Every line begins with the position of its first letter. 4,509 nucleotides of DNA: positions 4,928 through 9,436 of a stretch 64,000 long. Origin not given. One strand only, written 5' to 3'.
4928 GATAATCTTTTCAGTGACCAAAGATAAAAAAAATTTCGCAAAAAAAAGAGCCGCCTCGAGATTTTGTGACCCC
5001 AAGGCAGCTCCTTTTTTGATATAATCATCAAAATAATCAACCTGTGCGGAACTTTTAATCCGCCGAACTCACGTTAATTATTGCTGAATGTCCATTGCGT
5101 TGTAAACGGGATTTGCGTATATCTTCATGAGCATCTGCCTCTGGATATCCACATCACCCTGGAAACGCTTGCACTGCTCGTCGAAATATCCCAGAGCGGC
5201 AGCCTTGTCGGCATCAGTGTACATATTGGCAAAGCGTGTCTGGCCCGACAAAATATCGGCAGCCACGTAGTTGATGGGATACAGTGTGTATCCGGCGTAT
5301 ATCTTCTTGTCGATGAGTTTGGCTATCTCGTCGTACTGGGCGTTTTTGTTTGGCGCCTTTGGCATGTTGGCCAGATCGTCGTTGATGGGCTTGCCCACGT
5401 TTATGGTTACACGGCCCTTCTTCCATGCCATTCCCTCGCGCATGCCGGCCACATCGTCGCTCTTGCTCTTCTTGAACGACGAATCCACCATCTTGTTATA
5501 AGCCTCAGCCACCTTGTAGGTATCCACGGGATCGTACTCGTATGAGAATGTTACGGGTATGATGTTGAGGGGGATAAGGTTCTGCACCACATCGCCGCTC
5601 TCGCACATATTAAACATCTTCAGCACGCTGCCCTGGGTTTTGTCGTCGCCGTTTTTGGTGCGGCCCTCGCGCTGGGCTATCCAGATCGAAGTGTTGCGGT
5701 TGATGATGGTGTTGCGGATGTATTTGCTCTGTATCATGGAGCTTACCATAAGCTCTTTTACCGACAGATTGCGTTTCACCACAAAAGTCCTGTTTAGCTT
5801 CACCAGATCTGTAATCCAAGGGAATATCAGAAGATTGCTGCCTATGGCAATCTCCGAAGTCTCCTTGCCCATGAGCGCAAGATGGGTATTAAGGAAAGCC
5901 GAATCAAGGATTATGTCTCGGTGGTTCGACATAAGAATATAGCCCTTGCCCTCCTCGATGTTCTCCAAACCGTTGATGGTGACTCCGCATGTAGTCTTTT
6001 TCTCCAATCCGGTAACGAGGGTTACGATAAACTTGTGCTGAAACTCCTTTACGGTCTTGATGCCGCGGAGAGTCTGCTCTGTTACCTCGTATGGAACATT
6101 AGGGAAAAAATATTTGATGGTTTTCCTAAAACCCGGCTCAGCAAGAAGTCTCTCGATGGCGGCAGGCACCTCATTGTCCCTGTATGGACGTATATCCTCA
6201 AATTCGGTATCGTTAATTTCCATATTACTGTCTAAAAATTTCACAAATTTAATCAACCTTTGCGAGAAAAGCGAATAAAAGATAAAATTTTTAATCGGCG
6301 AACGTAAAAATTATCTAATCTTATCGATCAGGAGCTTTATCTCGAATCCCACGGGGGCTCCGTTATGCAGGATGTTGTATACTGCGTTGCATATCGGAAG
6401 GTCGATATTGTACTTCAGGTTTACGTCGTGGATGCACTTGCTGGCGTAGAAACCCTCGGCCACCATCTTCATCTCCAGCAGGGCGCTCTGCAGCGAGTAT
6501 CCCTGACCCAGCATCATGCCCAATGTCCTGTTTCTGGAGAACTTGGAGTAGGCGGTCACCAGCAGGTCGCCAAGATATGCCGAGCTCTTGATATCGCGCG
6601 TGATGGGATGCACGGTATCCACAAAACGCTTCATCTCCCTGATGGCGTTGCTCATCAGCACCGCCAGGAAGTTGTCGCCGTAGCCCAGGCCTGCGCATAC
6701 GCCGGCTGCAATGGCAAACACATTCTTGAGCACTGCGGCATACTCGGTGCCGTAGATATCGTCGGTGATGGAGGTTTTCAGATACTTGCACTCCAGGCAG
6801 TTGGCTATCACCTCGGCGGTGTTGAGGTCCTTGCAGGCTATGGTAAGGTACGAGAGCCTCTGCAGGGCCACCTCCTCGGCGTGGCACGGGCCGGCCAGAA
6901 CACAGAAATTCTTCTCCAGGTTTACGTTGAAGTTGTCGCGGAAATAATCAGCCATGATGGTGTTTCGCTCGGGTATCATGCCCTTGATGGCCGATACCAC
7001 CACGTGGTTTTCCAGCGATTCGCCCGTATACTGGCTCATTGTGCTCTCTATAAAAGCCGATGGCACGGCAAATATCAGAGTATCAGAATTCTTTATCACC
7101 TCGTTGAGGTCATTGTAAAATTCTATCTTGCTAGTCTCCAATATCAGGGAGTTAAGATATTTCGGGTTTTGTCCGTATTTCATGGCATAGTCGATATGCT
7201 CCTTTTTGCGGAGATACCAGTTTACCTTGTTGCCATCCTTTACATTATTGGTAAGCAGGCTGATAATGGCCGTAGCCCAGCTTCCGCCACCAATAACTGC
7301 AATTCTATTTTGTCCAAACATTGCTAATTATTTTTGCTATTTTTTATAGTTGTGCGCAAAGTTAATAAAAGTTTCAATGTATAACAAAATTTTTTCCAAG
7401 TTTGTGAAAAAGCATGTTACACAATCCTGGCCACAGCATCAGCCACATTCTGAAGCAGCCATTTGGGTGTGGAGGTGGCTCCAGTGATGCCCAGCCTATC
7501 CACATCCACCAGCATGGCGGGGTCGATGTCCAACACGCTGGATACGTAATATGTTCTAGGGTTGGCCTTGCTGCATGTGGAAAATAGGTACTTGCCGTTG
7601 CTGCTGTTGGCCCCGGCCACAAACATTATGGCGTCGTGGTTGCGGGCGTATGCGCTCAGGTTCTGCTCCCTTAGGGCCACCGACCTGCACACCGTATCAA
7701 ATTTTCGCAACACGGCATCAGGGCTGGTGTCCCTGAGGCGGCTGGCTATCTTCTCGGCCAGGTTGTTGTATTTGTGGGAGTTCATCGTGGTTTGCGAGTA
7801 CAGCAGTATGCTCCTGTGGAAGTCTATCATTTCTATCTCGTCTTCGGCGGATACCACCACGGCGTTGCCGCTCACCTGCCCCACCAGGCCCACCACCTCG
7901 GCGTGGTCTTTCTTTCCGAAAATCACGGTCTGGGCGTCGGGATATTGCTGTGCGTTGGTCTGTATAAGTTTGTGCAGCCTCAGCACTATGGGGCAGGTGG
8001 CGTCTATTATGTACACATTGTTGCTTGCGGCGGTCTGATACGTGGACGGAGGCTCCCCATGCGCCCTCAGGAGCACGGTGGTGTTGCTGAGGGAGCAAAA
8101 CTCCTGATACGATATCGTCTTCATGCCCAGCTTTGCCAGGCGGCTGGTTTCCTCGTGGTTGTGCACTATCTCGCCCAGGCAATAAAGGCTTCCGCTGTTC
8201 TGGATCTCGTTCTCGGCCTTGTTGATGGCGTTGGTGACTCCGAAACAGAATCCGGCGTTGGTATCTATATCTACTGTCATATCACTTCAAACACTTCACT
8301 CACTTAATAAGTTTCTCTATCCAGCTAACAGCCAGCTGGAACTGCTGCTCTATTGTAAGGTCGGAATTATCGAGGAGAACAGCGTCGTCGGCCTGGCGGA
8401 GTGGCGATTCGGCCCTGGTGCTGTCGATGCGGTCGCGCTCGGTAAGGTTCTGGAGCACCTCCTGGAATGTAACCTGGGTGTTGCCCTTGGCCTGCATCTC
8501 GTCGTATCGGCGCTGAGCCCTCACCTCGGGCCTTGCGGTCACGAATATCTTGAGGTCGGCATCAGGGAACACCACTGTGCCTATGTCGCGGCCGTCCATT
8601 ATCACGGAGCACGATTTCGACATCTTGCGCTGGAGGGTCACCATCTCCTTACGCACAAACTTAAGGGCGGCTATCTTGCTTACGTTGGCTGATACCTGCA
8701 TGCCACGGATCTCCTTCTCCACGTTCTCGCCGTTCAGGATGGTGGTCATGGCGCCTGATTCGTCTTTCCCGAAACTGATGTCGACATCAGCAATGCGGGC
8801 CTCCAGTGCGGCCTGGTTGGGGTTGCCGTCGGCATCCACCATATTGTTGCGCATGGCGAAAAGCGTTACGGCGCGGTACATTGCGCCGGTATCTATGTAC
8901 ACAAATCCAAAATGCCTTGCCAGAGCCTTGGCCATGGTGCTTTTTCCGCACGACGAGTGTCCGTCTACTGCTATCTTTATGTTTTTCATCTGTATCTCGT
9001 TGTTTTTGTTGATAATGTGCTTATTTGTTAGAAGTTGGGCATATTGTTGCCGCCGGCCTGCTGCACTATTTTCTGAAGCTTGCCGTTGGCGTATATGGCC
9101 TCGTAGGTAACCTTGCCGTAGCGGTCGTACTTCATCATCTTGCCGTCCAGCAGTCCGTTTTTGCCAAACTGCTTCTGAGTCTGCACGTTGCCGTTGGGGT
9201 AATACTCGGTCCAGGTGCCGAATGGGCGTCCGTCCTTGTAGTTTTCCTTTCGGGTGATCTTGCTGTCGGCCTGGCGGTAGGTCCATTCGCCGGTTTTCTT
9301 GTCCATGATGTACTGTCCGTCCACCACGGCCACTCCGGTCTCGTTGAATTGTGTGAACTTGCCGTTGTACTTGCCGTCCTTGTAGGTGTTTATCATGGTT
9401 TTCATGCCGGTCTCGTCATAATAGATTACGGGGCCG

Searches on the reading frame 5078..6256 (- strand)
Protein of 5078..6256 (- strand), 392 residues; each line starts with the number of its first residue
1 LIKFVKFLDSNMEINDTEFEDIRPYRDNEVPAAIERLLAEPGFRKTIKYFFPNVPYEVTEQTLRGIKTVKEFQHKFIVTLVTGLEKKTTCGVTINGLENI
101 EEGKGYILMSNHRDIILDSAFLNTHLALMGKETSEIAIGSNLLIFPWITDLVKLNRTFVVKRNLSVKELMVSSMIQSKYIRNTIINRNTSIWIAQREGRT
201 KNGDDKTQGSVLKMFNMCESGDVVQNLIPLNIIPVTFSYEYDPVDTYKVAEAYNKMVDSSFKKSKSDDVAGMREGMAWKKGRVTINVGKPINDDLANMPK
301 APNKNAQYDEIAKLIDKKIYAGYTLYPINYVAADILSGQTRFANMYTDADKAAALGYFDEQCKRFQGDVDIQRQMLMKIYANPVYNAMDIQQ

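Call 52: search_protein_families(library=pfam, proteins=[window:5078-6256:-], max_evalue=0.001)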
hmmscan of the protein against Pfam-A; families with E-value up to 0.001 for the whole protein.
window:5078-6256:- (392 aa): 1 family
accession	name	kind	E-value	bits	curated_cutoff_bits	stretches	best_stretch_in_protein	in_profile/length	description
PF01553.26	Acyltransferase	-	3e-08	34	23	1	92-236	2-130/132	Acyltransferase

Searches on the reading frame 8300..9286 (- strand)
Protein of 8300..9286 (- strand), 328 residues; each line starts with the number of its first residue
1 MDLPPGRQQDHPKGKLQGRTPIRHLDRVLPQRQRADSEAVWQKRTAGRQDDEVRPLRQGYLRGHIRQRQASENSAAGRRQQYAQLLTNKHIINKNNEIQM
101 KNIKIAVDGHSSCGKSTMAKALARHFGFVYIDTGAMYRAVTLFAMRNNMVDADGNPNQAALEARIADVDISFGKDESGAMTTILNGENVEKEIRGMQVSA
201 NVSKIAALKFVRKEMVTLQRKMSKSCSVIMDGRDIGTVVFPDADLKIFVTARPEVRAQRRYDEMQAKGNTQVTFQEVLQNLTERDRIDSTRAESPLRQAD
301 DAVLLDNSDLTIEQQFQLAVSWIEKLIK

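Call 53: search_protein_families(library=pfam, proteins=[window:8300-9286:-], max_evalue=0.001)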
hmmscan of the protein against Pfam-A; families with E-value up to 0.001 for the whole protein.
window:8300-9286:- (328 aa): 4 families
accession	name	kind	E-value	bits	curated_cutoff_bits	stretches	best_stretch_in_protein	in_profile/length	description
PF02224.24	Cytidylate_kin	-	8.9e-67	225.3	26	1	105-320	1-206/211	Cytidylate kinase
PF13189.12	Cytidylate_kin2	-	1.1e-06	29.4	28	1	105-263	2-131/176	Cytidylate kinase-like family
PF13238.12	AAA_18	-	1.3e-06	29.4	29.4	1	105-262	1-110/128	AAA domain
PF13207.12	AAA_17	-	0.00019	22.2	27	1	110-214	3-114/136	AAA domain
